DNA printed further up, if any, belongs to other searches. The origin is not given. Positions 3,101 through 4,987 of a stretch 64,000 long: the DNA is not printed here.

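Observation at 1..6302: Orphan PilM-PilN fusion plus PilO-like pair embedded between an ECF sigma / anti-sigma / CnrX-like module and a complex sensor kinase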

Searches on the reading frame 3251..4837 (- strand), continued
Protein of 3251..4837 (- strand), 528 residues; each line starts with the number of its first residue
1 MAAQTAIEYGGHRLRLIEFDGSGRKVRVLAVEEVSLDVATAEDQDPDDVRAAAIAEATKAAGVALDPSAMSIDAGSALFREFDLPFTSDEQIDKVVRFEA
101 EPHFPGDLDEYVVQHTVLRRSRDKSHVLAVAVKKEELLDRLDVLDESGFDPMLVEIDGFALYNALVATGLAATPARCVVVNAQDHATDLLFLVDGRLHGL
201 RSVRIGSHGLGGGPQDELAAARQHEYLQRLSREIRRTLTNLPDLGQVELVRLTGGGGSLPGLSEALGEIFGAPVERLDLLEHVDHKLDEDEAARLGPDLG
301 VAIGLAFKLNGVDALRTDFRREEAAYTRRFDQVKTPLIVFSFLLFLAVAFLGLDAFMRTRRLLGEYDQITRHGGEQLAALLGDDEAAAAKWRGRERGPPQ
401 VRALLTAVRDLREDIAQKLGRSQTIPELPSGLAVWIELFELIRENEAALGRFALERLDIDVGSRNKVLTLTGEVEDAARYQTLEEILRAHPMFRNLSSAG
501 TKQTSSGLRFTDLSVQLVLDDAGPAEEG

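Call 30: search_solved_structures(query=A1, max_evalue=1, show_alignments=2)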
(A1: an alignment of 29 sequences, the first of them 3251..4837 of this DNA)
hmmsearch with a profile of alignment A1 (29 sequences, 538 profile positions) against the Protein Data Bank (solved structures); distinct sequences matched with E-value up to 1: 12.
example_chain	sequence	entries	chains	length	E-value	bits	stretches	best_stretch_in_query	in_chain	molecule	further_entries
2ych_A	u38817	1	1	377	7.1e-27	97.3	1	5-316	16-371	COMPETENCE PROTEIN PILM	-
3jc8_Ma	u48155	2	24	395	7e-26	94.1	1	43-319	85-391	Type IV pilus biogenesis protein PilM | PilM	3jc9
5eou_A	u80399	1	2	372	1.4e-14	56.8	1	5-316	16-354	Type 4 fimbrial biogenesis protein PilM,Type 4 fimbrial biogenesis protein PilN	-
5eox_A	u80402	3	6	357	1.7e-14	56.5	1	5-282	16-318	Type 4 fimbrial biogenesis protein PilM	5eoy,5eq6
3wt0_A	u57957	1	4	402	0.035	15.8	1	127-219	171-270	Cell division protein FtsA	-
9qup_A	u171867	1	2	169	0.076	14.7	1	130-173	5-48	TFD-EE MPNN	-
1e4f_T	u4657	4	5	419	0.12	14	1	176-284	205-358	CELL DIVISION PROTEIN FTSA | CELL DIVISION PROTEIN FTSA, PUTATIVE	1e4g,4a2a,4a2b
4pht_X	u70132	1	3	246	0.15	13.7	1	68-163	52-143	Type II secretion system protein L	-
7qos_A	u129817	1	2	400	0.19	13.4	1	412-509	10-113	Cyclopropane-fatty-acyl-phospholipid synthase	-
9y6s_9R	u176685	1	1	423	0.22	13.2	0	171-242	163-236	Actin-like protein, putative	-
8w1m_A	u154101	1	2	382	0.31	12.7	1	219-282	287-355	Chaperone protein DnaK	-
6mhp_A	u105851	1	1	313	0.52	12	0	453-509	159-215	Malonyl CoA-acyl carrier protein transacylase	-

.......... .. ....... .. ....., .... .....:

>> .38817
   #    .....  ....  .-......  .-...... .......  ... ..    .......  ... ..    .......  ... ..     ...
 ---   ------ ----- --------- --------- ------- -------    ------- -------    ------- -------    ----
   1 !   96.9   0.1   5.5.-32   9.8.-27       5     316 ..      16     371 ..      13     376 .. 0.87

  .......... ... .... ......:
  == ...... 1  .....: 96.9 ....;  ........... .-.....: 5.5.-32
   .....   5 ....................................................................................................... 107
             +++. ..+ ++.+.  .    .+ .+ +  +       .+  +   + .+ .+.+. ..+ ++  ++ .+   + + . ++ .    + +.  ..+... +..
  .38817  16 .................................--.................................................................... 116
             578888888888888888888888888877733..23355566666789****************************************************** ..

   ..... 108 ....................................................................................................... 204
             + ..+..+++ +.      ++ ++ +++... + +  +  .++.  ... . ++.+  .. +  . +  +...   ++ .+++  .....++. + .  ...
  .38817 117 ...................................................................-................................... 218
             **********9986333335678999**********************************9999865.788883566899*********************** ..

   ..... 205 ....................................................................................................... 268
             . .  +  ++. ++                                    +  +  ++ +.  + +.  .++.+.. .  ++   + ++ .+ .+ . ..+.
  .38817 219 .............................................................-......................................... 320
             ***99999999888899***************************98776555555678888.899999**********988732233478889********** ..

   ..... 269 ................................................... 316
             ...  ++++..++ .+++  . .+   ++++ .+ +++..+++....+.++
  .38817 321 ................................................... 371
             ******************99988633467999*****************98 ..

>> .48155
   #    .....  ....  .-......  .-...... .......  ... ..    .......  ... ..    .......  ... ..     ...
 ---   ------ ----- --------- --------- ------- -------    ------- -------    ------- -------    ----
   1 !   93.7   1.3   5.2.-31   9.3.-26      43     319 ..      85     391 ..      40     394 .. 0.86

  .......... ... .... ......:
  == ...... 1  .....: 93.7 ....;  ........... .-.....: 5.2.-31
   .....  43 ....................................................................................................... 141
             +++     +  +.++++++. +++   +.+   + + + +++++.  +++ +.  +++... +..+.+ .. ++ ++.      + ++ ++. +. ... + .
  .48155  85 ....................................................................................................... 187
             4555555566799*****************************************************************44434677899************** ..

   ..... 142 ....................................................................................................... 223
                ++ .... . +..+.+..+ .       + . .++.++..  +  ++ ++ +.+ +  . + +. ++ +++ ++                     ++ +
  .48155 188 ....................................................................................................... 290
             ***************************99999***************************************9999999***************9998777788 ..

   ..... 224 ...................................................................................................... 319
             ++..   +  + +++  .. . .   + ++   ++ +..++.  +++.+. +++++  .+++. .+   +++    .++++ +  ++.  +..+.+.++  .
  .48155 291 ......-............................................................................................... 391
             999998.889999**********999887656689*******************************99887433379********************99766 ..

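Call 32: fold_search(model_id=the predicted structure, library=pdb)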
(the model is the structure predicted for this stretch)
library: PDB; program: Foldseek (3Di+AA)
matches with E <= 10: 1676; with E <= 0.001: 582
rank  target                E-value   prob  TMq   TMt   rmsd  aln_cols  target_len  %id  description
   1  5eou_B                2.5e-23  1.00  0.51  0.73   4.7       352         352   19  Pseudomonas aeruginosa PilM:PilN1-12 bound to ATP (released 2016-04-27)
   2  5eox_B                8.8e-23  1.00  0.45  0.63   6.1       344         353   19  Pseudomonas aeruginosa PilM bound to ADP (released 2016-04-27)
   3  5eoy_B                1.5e-22  1.00  0.45  0.64   6.0       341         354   20  Pseudomonas aeruginosa SeMet-PilM bound to ADP (released 2016-04-27)
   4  5eoy_A                2.2e-22  1.00  0.45  0.63   6.1       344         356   19  Pseudomonas aeruginosa SeMet-PilM bound to ADP (released 2016-04-27)
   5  5eq6_B                2.9e-22  1.00  0.44  0.62   6.4       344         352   19  Pseudomonas aeruginosa PilM bound to AMP-PNP (released 2016-04-27)
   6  5eox_A                3.2e-22  1.00  0.45  0.63   6.2       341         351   19  Pseudomonas aeruginosa PilM bound to ADP (released 2016-04-27)
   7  5eq6_A                9.2e-22  1.00  0.45  0.63   6.1       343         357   19  Pseudomonas aeruginosa PilM bound to AMP-PNP (released 2016-04-27)
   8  5eou_A                2.3e-21  1.00  0.46  0.69   5.2       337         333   19  Pseudomonas aeruginosa PilM:PilN1-12 bound to ATP (released 2016-04-27)
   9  2ych_A                5.1e-20  1.00  0.49  0.74   4.3       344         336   20  PilM-PilN type IV pilus biogenesis complex (released 2011-05-11)
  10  3jc8_Ma               2.0e-19  1.00  0.48  0.69   4.3       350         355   20  Architectural model of the type IVa pilus machine in a piliated state (released 2016-03-16)
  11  3wqt_A                2.0e-15  1.00  0.39  0.54   7.6       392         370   15  Staphylococcus aureus FtsA complexed with AMPPNP (released 2014-10-08)
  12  3wt0_D                4.5e-15  1.00  0.42  0.56   7.7       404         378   15  Crystal Structure Analysis of Cell Division Protein (released 2015-04-29)
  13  3wt0_C                5.7e-15  1.00  0.41  0.55   7.2       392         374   15  Crystal Structure Analysis of Cell Division Protein (released 2015-04-29)
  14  3wqu_B                6.0e-15  1.00  0.39  0.52   7.1       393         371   15  Staphylococcus aureus FtsA complexed with ATP (released 2014-10-08)
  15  1e4f                  9.3e-15  1.00  0.40  0.53   7.1       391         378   15  FtsA (apo form) from Thermotoga maritima (released 2000-10-18)
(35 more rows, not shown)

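Call 52: find_homologous_proteins(query=A3, max_evalue=0.001)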
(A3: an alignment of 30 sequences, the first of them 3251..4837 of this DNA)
Query A3 (30 sequences) (528 aa, profile of the alignment): 72 proteins with E <= 0.001 among 8000 candidates.
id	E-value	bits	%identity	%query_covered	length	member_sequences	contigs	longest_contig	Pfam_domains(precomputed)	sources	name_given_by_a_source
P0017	4.4e-200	684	57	100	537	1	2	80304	PF11104.15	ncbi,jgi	ncbi:MAG: type IV pilus biogenesis protein PilM [Planctomycetota bacterium]|jgi:Tfp pilus assembly P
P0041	8.0e-200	683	51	100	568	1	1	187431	PF11104.15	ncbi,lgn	-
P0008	3.6e-198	678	57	98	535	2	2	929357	PF11104.15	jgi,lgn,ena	jgi:Tfp pilus assembly PilM family ATPase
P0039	2.0e-195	669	52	98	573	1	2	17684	PF11104.15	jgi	jgi:Tfp pilus assembly PilM family ATPase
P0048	8.6e-195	667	52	98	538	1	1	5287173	PF11104.15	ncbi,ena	-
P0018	9.2e-195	667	56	99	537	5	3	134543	PF11104.15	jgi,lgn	jgi:Tfp pilus assembly PilM family ATPase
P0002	3.2e-194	665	61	98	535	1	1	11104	PF11104.15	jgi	jgi:Tfp pilus assembly PilM family ATPase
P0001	4.3e-193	661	100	100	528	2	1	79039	PF11104.15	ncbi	-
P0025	2.3e-192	659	54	99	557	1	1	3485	PF11104.15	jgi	jgi:Tfp pilus assembly PilM family ATPase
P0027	3.0e-192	658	54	99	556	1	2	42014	PF11104.15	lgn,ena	-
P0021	3.8e-192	658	56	99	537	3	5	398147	PF11104.15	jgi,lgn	jgi:Tfp pilus assembly PilM family ATPase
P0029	5.5e-192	658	53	100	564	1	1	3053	PF05134.20,PF11104.15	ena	-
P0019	1.9e-191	656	56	99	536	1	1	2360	PF11104.15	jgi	-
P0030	3.3e-191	655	53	100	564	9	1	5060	PF11104.15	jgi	jgi:Tfp pilus assembly PilM family ATPase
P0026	8.2e-191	654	54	98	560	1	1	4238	PF11104.15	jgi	-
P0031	1.8e-190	653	55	100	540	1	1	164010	PF11104.15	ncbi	ncbi:MAG: pilus assembly protein PilM [Planctomycetota bacterium]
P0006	5.0e-190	651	58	98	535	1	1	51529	PF11104.15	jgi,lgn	jgi:Tfp pilus assembly PilM family ATPase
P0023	1.5e-189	650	55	99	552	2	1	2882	PF11104.15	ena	-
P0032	1.7e-189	649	54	100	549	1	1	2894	PF11104.15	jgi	-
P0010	2.6e-189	649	56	98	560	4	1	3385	PF05134.20,PF11104.15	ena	-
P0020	2.9e-189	649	55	98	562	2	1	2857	PF11104.15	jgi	-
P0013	1.0e-188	647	57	98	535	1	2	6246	PF11104.15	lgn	-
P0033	1.5e-188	646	56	99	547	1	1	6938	PF11104.15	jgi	jgi:Tfp pilus assembly PilM family ATPase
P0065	3.0e-188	645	50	97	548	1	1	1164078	PF11104.15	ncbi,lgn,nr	ncbi:MAG: hypothetical protein DHS20C15_18520 [Planctomycetota bacterium]|nr:MAG: hypothetical prote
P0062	5.3e-188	644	50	98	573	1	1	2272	PF11104.15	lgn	-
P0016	1.7e-187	643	56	98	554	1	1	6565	PF05134.20,PF11104.15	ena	-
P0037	3.1e-187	642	52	98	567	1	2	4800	PF11104.15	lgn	-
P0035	8.9e-187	640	54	98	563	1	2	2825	PF11104.15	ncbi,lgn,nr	ncbi:MAG TPA: pilus assembly protein PilM [Planctomycetota bacterium]|nr:pilus assembly protein PilM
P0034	2.2e-186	639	55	98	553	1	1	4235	PF11104.15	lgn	-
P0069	5.7e-186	638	46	100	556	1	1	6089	PF05134.20,PF11104.15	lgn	-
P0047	6.4e-186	638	51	98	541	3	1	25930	PF11104.15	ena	-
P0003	7.5e-186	637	61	98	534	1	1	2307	PF11104.15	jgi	jgi:Tfp pilus assembly PilM family ATPase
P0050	1.5e-185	636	51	98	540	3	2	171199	PF05134.20,PF11104.15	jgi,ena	jgi:Tfp pilus assembly PilM family ATPase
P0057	1.9e-185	636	51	98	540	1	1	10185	PF11104.15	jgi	jgi:Tfp pilus assembly PilM family ATPase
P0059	1.9e-185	636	51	96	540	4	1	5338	PF11104.15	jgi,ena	-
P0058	2.1e-185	636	48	100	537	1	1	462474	PF05134.20,PF11104.15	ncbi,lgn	-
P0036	2.3e-185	636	55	98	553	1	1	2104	PF11104.15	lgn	-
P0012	2.7e-185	635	58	98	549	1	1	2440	PF11104.15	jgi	jgi:Tfp pilus assembly PilM family ATPase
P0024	3.5e-185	635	57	100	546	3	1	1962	PF11104.15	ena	-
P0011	5.1e-184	631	58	98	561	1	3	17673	PF11104.15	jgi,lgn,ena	-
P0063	1.1e-183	630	46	55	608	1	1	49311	PF11104.15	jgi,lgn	-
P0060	7.1e-183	627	50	98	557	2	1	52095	PF11104.15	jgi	-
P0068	1.8e-182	626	49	98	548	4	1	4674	PF05134.20,PF11104.15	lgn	-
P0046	1.0e-181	624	53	99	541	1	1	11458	PF05134.20,PF11104.15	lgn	-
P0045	2.5e-181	622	52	98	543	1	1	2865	PF11104.15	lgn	-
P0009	3.3e-181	622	58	100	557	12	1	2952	PF11104.15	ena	-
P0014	1.2e-180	620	58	98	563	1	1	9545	PF11104.15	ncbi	-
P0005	1.2e-180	620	59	100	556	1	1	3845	PF11104.15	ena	-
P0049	5.1e-180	618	51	98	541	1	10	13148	PF11104.15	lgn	-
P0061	1.6e-179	616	50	97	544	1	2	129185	PF05134.20,PF11104.15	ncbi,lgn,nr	ncbi:MAG: pilus assembly protein PilM [Planctomycetes bacterium]|nr:pilus assembly protein PilM [Pla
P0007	1.8e-179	616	61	98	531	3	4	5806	PF11104.15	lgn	-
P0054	4.7e-179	615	51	99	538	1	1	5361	PF11104.15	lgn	-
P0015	1.1e-178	614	56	100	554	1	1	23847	PF11104.15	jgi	jgi:Tfp pilus assembly PilM family ATPase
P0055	2.9e-178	612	50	99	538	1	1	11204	PF05134.20,PF11104.15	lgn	-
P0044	2.4e-177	609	51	100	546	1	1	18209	PF05134.20,PF11104.15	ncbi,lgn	-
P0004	2.6e-176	606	61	98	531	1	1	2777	PF11104.15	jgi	-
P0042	7.0e-175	601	55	98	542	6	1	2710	PF05134.20,PF11104.15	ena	-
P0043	1.3e-174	600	52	99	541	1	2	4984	PF11104.15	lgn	-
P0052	3.3e-174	599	50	99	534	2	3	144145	PF11104.15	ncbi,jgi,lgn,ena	-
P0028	2.3e-173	596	59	100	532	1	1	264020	PF11104.15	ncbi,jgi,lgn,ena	-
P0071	3.4e-173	596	46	99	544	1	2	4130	PF11104.15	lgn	-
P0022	7.2e-173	594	60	100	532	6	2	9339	PF11104.15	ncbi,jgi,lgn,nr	ncbi:MAG: hypothetical protein FJ296_00975 [Planctomycetes bacterium]|nr:hypothetical protein [Planc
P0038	6.5e-172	591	56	98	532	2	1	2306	PF11104.15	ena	-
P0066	3.9e-170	585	48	100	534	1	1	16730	PF11104.15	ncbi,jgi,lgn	ncbi:MAG: Tfp pilus assembly PilM family ATPase [Pseudohongiellaceae bacterium]|jgi:Tfp pilus assemb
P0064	2.6e-168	579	50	98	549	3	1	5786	PF05134.20,PF11104.15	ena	-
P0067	2.9e-168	579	48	98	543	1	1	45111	PF05134.20,PF11104.15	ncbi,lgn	-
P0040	5.4e-167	575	56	93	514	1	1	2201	PF11104.15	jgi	-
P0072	2.6e-127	444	56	60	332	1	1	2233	PF11104.15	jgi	jgi:Tfp pilus assembly PilM family ATPase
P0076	2.7e-117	411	25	39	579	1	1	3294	PF14450.13,PF11104.15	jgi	-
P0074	8.9e-81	290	26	49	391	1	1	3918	PF14450.13,PF11104.15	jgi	jgi:type IV pilus assembly protein PilM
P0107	1.3e-50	191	23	66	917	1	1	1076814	PF14450.13,PF11104.15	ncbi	-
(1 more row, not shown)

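Call 56: find_encoding_contigs(protein=P0107, flank=10000, max_places=2)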
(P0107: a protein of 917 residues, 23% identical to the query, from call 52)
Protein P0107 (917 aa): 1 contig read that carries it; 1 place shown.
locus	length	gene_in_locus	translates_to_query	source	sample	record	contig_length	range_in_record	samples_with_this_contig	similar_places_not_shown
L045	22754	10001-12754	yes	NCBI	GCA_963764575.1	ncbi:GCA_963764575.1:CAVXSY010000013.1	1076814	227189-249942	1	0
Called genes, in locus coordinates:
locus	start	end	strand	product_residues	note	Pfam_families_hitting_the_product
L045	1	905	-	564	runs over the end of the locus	PF02922:CBM_48, PF00128:Alpha-amylase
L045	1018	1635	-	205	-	PF01569:PAP2, PF22778:VCPO_2nd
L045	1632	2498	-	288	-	-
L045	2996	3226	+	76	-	-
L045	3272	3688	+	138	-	-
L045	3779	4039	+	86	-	-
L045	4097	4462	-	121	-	-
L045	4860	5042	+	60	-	-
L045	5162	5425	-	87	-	-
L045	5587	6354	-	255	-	-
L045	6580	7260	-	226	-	-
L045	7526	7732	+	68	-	-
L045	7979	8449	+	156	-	PF13420:Acetyltransf_4 (weak), PF00583:Acetyltransf_1, PF13673:Acetyltransf_10, PF13508:Acetyltransf_7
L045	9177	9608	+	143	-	PF12728:HTH_17, PF00072:Response_reg (weak)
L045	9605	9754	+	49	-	-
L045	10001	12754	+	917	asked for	PF11104:PilM_2, PF14450:FtsA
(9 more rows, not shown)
